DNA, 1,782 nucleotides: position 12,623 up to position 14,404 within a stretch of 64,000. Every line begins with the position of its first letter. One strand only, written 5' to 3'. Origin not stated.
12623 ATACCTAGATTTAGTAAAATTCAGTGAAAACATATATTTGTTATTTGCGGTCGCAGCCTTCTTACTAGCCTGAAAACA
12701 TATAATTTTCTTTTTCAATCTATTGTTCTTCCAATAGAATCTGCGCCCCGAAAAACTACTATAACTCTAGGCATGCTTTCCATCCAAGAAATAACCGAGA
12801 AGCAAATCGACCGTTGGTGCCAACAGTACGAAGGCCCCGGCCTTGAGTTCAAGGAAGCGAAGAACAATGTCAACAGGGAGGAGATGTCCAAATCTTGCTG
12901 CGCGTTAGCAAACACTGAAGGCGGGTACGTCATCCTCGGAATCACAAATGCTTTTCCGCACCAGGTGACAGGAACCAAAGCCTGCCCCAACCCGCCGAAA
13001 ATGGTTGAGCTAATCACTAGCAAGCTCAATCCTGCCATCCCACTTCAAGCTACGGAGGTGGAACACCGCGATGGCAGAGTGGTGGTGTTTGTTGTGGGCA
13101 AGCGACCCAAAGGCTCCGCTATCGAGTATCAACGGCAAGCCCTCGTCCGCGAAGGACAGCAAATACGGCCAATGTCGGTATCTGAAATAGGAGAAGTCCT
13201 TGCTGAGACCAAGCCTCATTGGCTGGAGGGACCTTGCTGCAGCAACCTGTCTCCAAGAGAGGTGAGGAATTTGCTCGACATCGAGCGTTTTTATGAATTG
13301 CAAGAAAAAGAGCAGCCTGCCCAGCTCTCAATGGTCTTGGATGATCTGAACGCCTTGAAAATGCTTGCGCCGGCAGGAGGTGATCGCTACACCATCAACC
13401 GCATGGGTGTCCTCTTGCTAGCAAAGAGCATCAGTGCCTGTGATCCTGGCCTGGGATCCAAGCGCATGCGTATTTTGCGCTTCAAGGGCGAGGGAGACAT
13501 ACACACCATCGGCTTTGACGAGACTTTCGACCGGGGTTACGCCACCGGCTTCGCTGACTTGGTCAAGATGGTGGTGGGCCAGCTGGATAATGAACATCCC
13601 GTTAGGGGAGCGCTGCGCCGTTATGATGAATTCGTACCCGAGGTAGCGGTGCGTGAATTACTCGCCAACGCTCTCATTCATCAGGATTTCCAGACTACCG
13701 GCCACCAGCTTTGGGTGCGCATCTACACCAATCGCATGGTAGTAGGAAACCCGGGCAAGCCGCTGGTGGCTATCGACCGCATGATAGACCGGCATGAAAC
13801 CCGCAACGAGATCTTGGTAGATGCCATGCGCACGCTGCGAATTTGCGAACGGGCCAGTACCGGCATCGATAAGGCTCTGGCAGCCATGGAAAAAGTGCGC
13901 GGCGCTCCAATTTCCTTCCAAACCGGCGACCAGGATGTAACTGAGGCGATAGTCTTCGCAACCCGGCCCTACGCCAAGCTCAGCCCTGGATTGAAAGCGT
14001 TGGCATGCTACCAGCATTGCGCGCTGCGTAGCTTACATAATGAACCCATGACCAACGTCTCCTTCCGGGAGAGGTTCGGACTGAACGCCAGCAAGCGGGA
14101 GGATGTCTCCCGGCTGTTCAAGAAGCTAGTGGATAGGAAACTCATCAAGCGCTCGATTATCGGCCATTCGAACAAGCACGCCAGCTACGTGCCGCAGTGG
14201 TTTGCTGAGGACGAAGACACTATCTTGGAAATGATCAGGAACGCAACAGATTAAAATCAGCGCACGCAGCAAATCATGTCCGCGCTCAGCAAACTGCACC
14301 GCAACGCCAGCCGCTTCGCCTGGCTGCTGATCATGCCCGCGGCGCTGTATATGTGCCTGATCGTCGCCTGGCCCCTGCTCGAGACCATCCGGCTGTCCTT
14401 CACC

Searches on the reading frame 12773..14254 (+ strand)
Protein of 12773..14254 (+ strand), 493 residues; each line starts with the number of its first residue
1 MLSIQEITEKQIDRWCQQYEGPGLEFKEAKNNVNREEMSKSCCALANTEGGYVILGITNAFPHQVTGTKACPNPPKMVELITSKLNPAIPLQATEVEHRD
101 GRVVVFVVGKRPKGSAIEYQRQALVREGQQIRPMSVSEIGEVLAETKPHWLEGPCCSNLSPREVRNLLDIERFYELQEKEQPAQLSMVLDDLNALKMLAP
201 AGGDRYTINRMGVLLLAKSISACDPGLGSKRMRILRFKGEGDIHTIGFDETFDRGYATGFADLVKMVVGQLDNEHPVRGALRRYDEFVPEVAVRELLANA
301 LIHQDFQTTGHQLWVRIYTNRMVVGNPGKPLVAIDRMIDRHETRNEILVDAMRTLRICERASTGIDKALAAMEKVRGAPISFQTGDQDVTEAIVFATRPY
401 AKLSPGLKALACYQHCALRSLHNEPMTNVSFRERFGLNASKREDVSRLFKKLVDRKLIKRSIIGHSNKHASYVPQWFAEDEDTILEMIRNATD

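Call 44: search_protein_families(library=pfam, proteins=[window:12773-14254:+], max_evalue=0.001)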
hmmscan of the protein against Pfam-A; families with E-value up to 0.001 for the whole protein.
window:12773-14254:+ (493 aa): 2 families
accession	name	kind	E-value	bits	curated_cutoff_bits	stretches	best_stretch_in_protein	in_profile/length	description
PF04326.19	SLFN_AlbA_2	-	5.1e-14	53.2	25.3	1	21-135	2-118/118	Schlafen, AlbA_2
PF13749.12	HATPase_c_4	-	1e-13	51.5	26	1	310-389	1-85/89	Putative ATP-dependent DNA helicase recG C-terminal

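Call 93: search_protein_families(library=padloc, proteins=[window:12773-14254:+], max_evalue=0.01)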
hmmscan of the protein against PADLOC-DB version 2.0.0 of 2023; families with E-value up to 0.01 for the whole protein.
window:12773-14254:+ (493 aa): 3 families
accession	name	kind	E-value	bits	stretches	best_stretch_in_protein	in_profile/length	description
PDLC02394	pAgo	-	5.4e-09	32.3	1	35-356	54-382/1121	-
PDLC02402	Aga_SIR2-PNTD1-PNTD2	-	0.0006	16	1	254-347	408-500/876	Class I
PDLC02418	Aga_SIR2-Kinase-PNTD1-PNTD2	-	0.0037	13.5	1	289-348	321-379/756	Class I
